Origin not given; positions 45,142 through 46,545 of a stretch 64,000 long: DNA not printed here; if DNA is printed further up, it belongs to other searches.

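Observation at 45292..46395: Bacterial-type sigma54 enhancer-binding AAA+ activator with a GAFTGA-like loop, encoded in an archaeon next to a multi-intron tRNA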

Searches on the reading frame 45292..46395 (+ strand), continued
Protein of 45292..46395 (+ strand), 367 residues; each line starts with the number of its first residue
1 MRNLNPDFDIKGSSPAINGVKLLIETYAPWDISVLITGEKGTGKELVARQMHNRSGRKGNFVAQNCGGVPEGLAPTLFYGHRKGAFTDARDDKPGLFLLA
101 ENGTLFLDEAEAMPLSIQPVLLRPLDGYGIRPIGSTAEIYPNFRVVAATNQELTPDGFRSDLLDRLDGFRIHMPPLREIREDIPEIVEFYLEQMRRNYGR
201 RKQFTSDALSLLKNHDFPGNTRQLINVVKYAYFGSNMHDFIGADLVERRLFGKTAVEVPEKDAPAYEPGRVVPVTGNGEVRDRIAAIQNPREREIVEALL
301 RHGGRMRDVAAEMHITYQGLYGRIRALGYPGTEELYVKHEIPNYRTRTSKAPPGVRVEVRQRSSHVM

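Call 82: find_encoding_contigs(protein=P0310, flank=10000, max_places=3)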
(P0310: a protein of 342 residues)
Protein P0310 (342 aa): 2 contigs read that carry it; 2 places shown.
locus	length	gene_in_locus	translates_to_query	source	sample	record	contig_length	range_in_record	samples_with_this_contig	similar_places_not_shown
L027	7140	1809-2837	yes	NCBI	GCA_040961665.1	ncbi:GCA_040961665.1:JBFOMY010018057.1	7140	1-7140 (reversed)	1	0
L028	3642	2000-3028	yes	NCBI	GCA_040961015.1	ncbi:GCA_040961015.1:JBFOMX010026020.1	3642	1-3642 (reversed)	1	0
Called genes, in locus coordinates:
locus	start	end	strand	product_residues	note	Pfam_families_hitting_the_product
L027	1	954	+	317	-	?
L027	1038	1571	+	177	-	PF01923:Cob_adeno_trans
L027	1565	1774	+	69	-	-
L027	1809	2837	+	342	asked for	PF00158:Sigma54_activat, PF14532:Sigma54_activ_2, PF07728:AAA_5 (weak), PF25601:AAA_lid_14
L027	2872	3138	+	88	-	PF14542:Acetyltransf_CG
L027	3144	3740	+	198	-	PF00300:His_Phos_1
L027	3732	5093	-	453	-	PF03600:CitMHS, PF02040:ArsB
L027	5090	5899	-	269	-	PF01256:Carb_kinase, PF08543:Phos_pyr_kin (weak), PF02110:HK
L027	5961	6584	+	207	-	PF22175:Ogg-HhH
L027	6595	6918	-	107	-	-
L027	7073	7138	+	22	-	?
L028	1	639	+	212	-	?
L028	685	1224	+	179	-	PF08774:VRR_NUC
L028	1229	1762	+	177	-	PF01923:Cob_adeno_trans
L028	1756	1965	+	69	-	-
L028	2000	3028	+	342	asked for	PF00158:Sigma54_activat, PF14532:Sigma54_activ_2, PF07728:AAA_5 (weak), PF25601:AAA_lid_14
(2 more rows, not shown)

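Call 83: find_encoding_contigs(protein=P0268, flank=10000, max_places=3)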
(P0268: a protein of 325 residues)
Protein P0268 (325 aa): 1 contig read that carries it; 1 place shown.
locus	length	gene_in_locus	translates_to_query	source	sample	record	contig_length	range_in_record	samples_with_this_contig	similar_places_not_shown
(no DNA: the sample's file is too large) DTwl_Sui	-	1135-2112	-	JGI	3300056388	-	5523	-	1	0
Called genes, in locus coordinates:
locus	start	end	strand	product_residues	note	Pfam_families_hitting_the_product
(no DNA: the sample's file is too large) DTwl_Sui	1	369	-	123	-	?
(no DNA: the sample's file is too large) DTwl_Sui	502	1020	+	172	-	-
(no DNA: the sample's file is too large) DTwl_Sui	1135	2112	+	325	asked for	PF00158:Sigma54_activat, PF14532:Sigma54_activ_2, PF07728:AAA_5, PF25601:AAA_lid_14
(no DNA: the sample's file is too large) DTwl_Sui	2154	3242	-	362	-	PF05014:Nuc_deoxyrib_tr (weak)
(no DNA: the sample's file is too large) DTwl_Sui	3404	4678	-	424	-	-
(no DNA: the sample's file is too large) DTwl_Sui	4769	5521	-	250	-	?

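Call 87: find_encoding_contigs(protein=P0332, flank=10000, max_places=3)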
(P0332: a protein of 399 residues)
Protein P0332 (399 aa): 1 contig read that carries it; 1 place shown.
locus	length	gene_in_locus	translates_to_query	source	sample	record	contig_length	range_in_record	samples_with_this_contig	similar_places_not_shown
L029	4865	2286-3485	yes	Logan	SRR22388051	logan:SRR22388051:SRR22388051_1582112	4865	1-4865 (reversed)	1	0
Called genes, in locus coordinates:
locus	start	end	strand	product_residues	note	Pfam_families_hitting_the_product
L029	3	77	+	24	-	?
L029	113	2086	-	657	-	PF00482:T2SSF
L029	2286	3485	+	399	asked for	PF00158:Sigma54_activat, PF14532:Sigma54_activ_2, PF00004:AAA (faint), PF07728:AAA_5, PF25601:AAA_lid_14, PF02954:HTH_8, PF13518:HTH_28 (faint), PF02954:HTH_8 (weak), +1 more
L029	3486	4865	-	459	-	?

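Call 88: find_encoding_contigs(protein=P0341, flank=10000, max_places=3)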
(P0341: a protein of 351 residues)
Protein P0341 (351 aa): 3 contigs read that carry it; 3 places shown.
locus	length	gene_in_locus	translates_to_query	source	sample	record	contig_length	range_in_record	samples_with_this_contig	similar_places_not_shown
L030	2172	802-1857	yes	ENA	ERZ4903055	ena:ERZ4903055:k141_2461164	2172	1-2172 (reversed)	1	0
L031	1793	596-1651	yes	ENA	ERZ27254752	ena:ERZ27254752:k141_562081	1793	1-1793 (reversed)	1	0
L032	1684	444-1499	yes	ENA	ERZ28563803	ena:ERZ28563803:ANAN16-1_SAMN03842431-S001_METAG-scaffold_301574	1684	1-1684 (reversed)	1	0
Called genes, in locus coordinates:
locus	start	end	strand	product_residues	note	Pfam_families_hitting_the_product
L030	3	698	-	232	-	?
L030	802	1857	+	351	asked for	PF00158:Sigma54_activat, PF14532:Sigma54_activ_2, PF07728:AAA_5 (weak), PF25601:AAA_lid_14, PF02954:HTH_8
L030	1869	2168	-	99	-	-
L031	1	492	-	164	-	?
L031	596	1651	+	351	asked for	PF00158:Sigma54_activat, PF14532:Sigma54_activ_2, PF07728:AAA_5 (weak), PF25601:AAA_lid_14, PF02954:HTH_8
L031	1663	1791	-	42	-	?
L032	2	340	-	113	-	?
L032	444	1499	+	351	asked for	PF00158:Sigma54_activat, PF14532:Sigma54_activ_2, PF07728:AAA_5 (weak), PF25601:AAA_lid_14, PF02954:HTH_8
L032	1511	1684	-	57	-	?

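Call 89: find_encoding_contigs(protein=P0283, flank=10000, max_places=3)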
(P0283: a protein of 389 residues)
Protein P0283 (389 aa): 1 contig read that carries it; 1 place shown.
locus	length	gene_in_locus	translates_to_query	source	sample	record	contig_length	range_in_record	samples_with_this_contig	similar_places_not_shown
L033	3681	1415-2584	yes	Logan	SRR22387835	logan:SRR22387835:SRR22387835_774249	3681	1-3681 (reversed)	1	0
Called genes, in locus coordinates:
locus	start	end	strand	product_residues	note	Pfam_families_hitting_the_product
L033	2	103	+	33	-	?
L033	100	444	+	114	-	-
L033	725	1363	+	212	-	PF00702:Hydrolase, PF13419:HAD_2, PF13242:Hydrolase_like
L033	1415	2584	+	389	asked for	PF00158:Sigma54_activat, PF14532:Sigma54_activ_2, PF07728:AAA_5 (weak), PF25601:AAA_lid_14, PF02954:HTH_8 (faint)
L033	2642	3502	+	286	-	PF01513:NAD_kinase, PF20143:NAD_kinase_C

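Call 91: search_protein_families(library=pfam, proteins=[L026:3-2090:+, L025:9825-10718:+, L025:5609-6337:-, L025:6390-6998:+, L025:7543-8184:+, L027:1-954:+, L029:3486-4865:-, L029:113-2086:-, L027:5961-6584:+, L030:3-698:-], max_evalue=0.001)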
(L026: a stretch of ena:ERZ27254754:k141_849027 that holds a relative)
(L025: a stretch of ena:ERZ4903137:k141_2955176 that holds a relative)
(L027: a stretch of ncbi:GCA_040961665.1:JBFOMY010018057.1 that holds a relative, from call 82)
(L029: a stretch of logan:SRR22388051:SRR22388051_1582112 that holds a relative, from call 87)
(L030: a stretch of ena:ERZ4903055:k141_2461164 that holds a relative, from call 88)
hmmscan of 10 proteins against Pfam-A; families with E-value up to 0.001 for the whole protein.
L026:3-2090:+ (695 aa): 2 families
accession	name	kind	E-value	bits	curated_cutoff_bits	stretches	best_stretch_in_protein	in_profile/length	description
PF14528.11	LAGLIDADG_3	-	1.2e-21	77.1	22.5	1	215-311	1-81/82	LAGLIDADG-like domain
PF14890.11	Intein_splicing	-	8.4e-10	39.1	35.8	1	48-372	38-154/155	Intein splicing domain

L025:9825-10718:+ (298 aa): 1 family
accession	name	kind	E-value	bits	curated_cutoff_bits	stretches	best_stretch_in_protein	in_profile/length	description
PF00709.27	Adenylsucc_synt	-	2.3e-87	293.9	27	1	5-284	1-279/416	Adenylosuccinate synthetase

L025:5609-6337:- (242 aa): 0 families

L025:6390-6998:+ (202 aa): 0 families

L025:7543-8184:+ (213 aa): 0 families

L027:1-954:+ (317 aa): 1 family
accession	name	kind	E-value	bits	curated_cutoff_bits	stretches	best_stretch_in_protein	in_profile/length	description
PF02867.20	Ribonuc_red_lgC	-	3.3e-65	221.1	23.9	1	1-237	285-522/523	Ribonucleotide reductase, barrel domain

L029:3486-4865:- (459 aa): 1 family
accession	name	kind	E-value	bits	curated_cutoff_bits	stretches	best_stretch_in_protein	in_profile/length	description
PF00437.27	T2SSE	-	7.2e-17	61.5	24.9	1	164-315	140-277/370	Type II/IV secretion system protein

L029:113-2086:- (657 aa): 1 family
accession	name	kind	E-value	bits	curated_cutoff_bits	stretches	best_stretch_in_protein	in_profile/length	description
PF00482.28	T2SSF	-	8.6e-11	42.3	25.2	1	144-274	3-125/125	Type II secretion system (T2SS), protein F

L027:5961-6584:+ (207 aa): 1 family
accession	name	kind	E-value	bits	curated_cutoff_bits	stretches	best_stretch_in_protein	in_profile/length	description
PF22175.2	Ogg-HhH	-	4.6e-60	202.6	27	1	14-186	1-171/173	8-oxoguanine DNA glycosylase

L030:3-698:- (232 aa): 2 families
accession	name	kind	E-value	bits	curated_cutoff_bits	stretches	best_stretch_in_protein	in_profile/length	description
PF02812.23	ELFV_dehydrog_N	-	9.1e-30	103.5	25.3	1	9-125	1-125/129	Glu/Leu/Phe/Val dehydrogenase, dimerisation domain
PF00208.27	ELFV_dehydrog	-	5.8e-25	88.8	23.4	1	141-232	1-93/241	Glutamate/Leucine/Phenylalanine/Valine dehydrogenase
